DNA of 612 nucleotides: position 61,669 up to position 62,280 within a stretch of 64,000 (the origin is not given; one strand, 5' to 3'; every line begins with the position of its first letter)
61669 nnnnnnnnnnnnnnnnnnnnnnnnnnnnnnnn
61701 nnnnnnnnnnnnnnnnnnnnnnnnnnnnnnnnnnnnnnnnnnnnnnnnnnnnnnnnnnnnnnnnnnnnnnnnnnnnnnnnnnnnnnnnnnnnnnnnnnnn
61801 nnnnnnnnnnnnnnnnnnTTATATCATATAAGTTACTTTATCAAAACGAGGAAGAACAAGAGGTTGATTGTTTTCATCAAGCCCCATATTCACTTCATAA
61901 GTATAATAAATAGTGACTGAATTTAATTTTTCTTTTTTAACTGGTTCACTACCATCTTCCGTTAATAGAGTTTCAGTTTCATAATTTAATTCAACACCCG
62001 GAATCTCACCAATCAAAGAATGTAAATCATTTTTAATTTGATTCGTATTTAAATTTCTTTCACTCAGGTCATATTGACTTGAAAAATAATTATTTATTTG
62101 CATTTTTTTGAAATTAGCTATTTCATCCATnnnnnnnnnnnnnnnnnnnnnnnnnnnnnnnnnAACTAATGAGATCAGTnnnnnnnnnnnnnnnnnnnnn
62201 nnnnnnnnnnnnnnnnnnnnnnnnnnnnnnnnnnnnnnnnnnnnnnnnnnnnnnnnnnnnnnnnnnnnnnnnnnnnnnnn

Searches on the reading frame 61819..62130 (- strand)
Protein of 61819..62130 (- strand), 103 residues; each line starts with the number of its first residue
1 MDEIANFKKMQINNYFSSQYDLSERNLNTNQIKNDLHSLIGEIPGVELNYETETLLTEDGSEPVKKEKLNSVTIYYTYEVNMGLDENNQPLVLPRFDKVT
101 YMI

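Call 10: search_protein_families(library=pfam, proteins=[window:61819-62130:-], max_evalue=0.01)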
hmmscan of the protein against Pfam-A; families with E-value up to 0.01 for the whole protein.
window:61819-62130:- (103 aa): 0 families

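Call 43: search_protein_families(library=phrogs, proteins=[window:61819-62130:-], max_evalue=0.001)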
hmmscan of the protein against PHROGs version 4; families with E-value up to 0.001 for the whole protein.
window:61819-62130:- (103 aa): 0 families

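Call 44: find_homologous_proteins(query=window:61819-62130:-, max_evalue=0.001)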
Query window:61819-62130:- (103 aa): 17 proteins with E <= 0.001 among 19 candidates.
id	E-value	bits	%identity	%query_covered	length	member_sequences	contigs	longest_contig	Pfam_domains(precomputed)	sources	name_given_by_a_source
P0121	2.2e-60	219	100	100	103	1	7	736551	-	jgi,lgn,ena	jgi:hypothetical protein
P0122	4.1e-49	183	79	100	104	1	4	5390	-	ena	-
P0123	1.6e-48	181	80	99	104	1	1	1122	-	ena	-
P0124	1.6e-48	181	79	100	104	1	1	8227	-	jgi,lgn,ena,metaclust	metaclust:\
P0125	9.7e-47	175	78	99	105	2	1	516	-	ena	-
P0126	5.3e-44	166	75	100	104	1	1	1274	-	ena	-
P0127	6.3e-43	163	73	100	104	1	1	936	-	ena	-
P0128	2.1e-42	161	72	100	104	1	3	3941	-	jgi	jgi:hypothetical protein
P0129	4.3e-42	160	76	100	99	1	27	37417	-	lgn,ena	-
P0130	2.0e-41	158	71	100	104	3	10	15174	-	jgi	jgi:hypothetical protein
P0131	1.5e-40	155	75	100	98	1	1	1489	-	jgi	jgi:hypothetical protein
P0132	2.5e-40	154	75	100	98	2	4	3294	-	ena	-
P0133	1.8e-36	142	69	100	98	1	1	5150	-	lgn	-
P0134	1.4e-31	126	60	100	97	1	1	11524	-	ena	-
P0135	4.9e-31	125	61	100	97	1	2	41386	-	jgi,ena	-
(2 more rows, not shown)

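Call 45: find_encoding_contigs(protein=P0121, flank=10000, max_places=3)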
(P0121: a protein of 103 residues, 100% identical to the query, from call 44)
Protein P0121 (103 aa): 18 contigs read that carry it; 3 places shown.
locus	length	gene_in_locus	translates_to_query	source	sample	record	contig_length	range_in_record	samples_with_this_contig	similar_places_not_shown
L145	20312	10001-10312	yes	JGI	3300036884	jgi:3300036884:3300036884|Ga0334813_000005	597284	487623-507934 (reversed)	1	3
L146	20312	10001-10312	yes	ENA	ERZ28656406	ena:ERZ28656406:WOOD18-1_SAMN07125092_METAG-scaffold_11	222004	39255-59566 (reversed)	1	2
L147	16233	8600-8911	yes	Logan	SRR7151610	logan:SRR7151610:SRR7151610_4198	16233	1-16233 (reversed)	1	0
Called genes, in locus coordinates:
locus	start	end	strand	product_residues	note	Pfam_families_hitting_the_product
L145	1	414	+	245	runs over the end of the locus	-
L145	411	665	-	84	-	-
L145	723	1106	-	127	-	-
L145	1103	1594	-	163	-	-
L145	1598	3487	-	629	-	-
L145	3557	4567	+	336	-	-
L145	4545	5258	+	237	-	-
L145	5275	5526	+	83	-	-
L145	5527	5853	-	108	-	-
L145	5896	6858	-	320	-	-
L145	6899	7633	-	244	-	-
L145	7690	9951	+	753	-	PF00072:Response_reg, PF13188:PAS_8 (faint), PF13426:PAS_9 (weak), PF00989:PAS, PF13426:PAS_9 (weak), PF00512:HisKA, PF02518:HATPase_c, PF00072:Response_reg, +2 more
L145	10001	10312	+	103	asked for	-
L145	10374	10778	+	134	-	-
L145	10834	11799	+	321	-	PF02739:5_3_exonuc_N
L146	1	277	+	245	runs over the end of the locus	-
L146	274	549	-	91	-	-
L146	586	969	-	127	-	-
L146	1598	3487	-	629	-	-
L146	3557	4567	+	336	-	-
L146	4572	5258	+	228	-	-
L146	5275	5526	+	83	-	-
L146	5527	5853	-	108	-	-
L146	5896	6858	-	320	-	-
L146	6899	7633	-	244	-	-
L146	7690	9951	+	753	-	PF00072:Response_reg, PF13188:PAS_8 (faint), PF13426:PAS_9 (weak), PF00989:PAS, PF13426:PAS_9 (weak), PF00512:HisKA, PF02518:HATPase_c, PF00072:Response_reg, +2 more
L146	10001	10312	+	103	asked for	-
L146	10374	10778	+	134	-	-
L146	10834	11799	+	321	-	PF02739:5_3_exonuc_N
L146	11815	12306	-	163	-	-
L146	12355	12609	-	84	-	-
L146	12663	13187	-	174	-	PF05198:IF3_N, PF00707:IF3_C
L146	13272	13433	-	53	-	-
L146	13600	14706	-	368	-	PF00675:Peptidase_M16, PF16187:Peptidase_M16_M (weak), PF05193:Peptidase_M16_C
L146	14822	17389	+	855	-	-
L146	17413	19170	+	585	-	-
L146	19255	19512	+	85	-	-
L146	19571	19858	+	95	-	-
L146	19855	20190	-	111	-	-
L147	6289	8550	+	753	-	PF00072:Response_reg, PF13188:PAS_8 (faint), PF13426:PAS_9 (weak), PF00989:PAS, PF13426:PAS_9 (weak), PF00512:HisKA, PF02518:HATPase_c, PF00072:Response_reg, +2 more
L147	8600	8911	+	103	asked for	-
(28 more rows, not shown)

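Call 49: search_protein_families(library=pfam, proteins=[L146:7690-9951:+, L146:6899-7633:-, L146:5896-6858:-, L146:5527-5853:-, L146:5275-5526:+, L146:4572-5258:+, L146:3557-4567:+, L146:1598-3487:-, L146:586-969:-], max_evalue=0.01)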
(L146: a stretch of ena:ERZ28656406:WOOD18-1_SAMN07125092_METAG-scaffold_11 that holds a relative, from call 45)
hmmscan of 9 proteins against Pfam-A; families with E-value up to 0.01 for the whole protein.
L146:7690-9951:+ (753 aa): 9 families
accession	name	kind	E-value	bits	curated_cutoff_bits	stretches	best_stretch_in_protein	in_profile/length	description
PF00072.30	Response_reg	-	1.5e-36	125.3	30.2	2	641-749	1-110/111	Response regulator receiver domain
PF02518.31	HATPase_c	-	2.2e-22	80.1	26.4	1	507-616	2-109/111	Histidine kinase-, DNA gyrase B-, and HSP90-like ATPase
PF00512.31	HisKA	-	9.7e-19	67.6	26.9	1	396-459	3-66/66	His Kinase A (phospho-acceptor) domain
PF00989.32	PAS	-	7e-17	61.9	22.6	1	260-368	4-110/113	PAS fold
PF13426.13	PAS_9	-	3.3e-14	53.5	27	2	269-349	3-78/103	PAS domain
PF08448.16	PAS_4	-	3.6e-11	43.7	23.1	2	264-375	2-109/110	PAS fold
PF13188.13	PAS_8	-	9.3e-08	32.2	21.8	1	134-191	2-51/65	PAS domain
PF08447.18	PAS_3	-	1.8e-07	31.8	25.6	1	283-353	5-73/89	PAS fold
PF13596.12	PAS_10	-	0.0043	18.1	22.1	0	260-371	2-105/106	PAS domain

L146:6899-7633:- (244 aa): 0 families

L146:5896-6858:- (320 aa): 0 families

L146:5527-5853:- (108 aa): 0 families

L146:5275-5526:+ (83 aa): 0 families

L146:4572-5258:+ (228 aa): 1 family
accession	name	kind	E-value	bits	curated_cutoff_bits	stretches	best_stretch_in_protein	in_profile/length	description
PF24409.1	wHTH-PRTase_assc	-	0.00082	19.8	27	1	172-209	30-67/83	wHTH-PRTase associated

L146:3557-4567:+ (336 aa): 0 families

L146:1598-3487:- (629 aa): 0 families

L146:586-969:- (127 aa): 0 families

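Call 56: predict_structure(alignment_id=A3)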
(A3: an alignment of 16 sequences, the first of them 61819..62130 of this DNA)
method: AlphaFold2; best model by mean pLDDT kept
length: 103 residues; sequences in the alignment: 16
mean_pLDDT: 88.6   pTM: 0.74
mean pLDDT of the five models: 88.6, 86.5, 85.5, 85.2, 84.4
residues with pLDDT >= 90: 53; 70-90: 48; 50-70: 2; < 50: 0
segments of 3 or more residues with pLDDT < 50: none
pLDDT, mean of each block of 10 residues (from residue 1): 86 87 81 93 93 85 87 93 90 91 87
secondary structure, 60 per line:
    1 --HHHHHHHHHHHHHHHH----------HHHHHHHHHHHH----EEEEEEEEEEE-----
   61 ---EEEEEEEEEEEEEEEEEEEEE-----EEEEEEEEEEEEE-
elements in order: H3-18 H29-40 E45-55 E64-84 E90-102

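Call 64: search_solved_structures(query=L146:7690-9951:+, max_evalue=1e-10, show_alignments=0)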
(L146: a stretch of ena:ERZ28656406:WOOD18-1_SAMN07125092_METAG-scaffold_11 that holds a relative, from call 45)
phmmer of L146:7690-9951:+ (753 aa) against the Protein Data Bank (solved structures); distinct sequences matched with E-value up to 1e-10: 33.
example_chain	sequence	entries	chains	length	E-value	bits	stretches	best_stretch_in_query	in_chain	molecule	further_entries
7z8n_A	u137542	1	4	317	1.3e-39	140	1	351-613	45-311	Histidine kinase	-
6qrj_A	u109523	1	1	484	8.2e-36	127.4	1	399-618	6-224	Hybrid kinase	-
4jas_A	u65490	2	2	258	7.6e-29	104.4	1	383-615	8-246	Histidine kinase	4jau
5uht_A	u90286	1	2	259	2.3e-28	102.8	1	383-615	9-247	Sensor histidine kinase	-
3dge_A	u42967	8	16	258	2.4e-28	102.7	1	383-615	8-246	Sensor protein | Histidine kinase | Sensor histidine kinase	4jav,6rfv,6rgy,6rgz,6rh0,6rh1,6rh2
2c2a_A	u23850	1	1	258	2.4e-28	102.7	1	383-615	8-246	SENSOR HISTIDINE KINASE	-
6azr_A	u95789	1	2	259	1.1e-27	100.6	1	383-615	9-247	Sensor histidine kinase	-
6paj_A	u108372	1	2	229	1.4e-27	100.2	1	392-615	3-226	Sensor protein SrrB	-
5c93_A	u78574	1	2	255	1.5e-27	100.1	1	395-618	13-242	Histidine kinase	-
4u7n_A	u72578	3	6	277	1.6e-27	100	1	394-618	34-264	Histidine protein kinase sensor protein | Histidine kinase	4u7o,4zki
7p8e_A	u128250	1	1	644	2.6e-27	99.3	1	380-534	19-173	Receiver domain of histidine kinase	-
6rh7_A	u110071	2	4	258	6.2e-27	98.1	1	383-615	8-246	Sensor histidine kinase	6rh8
3a0r_A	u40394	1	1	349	2.9e-24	89.2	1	258-616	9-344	Sensor protein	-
4i5s_A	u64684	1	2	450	8.1e-23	84.4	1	329-630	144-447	Putative histidine kinase CovS; VicK-like protein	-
7n0e_B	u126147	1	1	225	1.3e-21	80.4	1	396-615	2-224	Histidine kinase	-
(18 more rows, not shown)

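Call 65: fold_search(model_id=the predicted structure, library=viral)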
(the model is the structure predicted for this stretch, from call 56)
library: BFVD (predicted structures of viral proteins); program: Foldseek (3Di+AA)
matches with E <= 10: 1048; with E <= 0.001: 1
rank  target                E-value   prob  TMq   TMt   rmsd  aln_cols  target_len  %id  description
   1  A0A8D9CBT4            1.4e-06  1.00  0.58  0.66   6.2       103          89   25  Uncharacterized protein [uncultured marine phage]
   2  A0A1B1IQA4            5.4e-02  0.14  0.17  0.05  27.4       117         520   15  (no name in the UniProt tables at hand)
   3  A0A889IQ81            6.1e-02  0.44  0.28  0.14  14.7       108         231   12  (no name in the UniProt tables at hand)
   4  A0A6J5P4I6            7.4e-02  0.15  0.19  0.15  22.5       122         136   14  Uncharacterized protein [uncultured Caudovirales phage]
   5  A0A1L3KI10            7.8e-02  0.28  0.20  0.18   7.1        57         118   12  Uncharacterized protein [Beihai levi-like virus 20]
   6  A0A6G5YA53            1.1e-01  0.44  0.20  0.03  20.4        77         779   16  (no name in the UniProt tables at hand)
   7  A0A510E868            1.2e-01  0.93  0.25  0.07   3.2        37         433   19  (no name in the UniProt tables at hand)
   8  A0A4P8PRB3            1.2e-01  0.33  0.26  0.14  13.8        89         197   11  L2 (Fragment) [Human papillomavirus 202]
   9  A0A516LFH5            1.2e-01  0.20  0.17  0.16  11.2        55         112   18  (no name in the UniProt tables at hand)
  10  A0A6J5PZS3            1.2e-01  0.14  0.25  0.19  11.8       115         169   15  Essential recombination function protein [uncultured Caudovirales phage]
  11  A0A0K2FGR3            1.2e-01  0.09  0.18  0.21  14.5        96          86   14  Uncharacterized protein [Enterobacter phage phiEap-3]
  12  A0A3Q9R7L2            1.3e-01  0.30  0.21  0.19   7.0        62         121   14  Uncharacterized protein [Bacillus phage pW4]
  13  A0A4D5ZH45            1.3e-01  0.15  0.20  0.09  18.1       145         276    9  Uncharacterized protein [Burkholderia phage BcepSaruman]
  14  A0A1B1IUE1            1.4e-01  0.84  0.31  0.17   4.5        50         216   14  (no name in the UniProt tables at hand)
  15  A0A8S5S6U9            1.4e-01  0.66  0.23  0.24   8.8        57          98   14  Uncharacterized protein [Siphoviridae sp. ctqwY3]
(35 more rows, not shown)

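Call 75: list_cluster_members(proteins=[L146:7690-9948:+])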
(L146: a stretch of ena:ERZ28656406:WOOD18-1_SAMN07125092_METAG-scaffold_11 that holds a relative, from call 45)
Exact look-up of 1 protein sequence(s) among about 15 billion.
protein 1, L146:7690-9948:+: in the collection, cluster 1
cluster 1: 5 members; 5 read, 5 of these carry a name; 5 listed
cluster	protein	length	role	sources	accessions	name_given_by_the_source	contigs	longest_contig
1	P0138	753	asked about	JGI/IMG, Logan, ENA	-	PAS domain S-box-containing protein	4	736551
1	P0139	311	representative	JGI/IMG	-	CheY-like chemotaxis protein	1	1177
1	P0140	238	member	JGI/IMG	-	CheY-like chemotaxis protein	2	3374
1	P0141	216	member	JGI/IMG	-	CheY-like chemotaxis protein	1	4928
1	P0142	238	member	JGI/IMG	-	CheY-like chemotaxis protein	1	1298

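Call 77: find_encoding_contigs(protein=P0138, flank=10000, max_places=6)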
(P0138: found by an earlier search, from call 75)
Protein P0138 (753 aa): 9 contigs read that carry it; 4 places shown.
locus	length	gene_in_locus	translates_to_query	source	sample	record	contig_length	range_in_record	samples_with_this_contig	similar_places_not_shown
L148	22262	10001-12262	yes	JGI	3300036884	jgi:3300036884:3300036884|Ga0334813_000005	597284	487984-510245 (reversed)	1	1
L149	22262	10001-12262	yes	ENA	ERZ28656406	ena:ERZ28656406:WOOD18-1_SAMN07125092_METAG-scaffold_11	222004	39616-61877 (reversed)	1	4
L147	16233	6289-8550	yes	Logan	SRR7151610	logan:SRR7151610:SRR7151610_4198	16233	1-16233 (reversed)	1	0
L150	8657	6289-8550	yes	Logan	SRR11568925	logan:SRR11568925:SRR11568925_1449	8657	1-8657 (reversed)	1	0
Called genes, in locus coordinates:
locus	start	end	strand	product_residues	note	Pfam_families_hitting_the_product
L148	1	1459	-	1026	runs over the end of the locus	-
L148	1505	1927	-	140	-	-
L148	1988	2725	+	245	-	-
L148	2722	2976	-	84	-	-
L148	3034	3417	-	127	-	-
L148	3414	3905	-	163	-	-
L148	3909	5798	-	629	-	-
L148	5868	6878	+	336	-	-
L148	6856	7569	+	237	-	-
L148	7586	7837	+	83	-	-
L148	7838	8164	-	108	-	-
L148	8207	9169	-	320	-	-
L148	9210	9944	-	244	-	-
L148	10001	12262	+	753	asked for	PF00072:Response_reg, PF13188:PAS_8 (faint), PF13426:PAS_9 (weak), PF00989:PAS, PF13426:PAS_9 (weak), PF00512:HisKA, PF02518:HATPase_c, PF00072:Response_reg, +2 more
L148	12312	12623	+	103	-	-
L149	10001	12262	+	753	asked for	PF00072:Response_reg, PF13188:PAS_8 (faint), PF13426:PAS_9 (weak), PF00989:PAS, PF13426:PAS_9 (weak), PF00512:HisKA, PF02518:HATPase_c, PF00072:Response_reg, +2 more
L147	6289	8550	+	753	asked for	PF00072:Response_reg, PF13188:PAS_8 (faint), PF13426:PAS_9 (weak), PF00989:PAS, PF13426:PAS_9 (weak), PF00512:HisKA, PF02518:HATPase_c, PF00072:Response_reg, +2 more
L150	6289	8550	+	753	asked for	PF00072:Response_reg, PF13188:PAS_8 (faint), PF13426:PAS_9 (weak), PF00989:PAS, PF13426:PAS_9 (weak), PF00512:HisKA, PF02518:HATPase_c, PF00072:Response_reg, +2 more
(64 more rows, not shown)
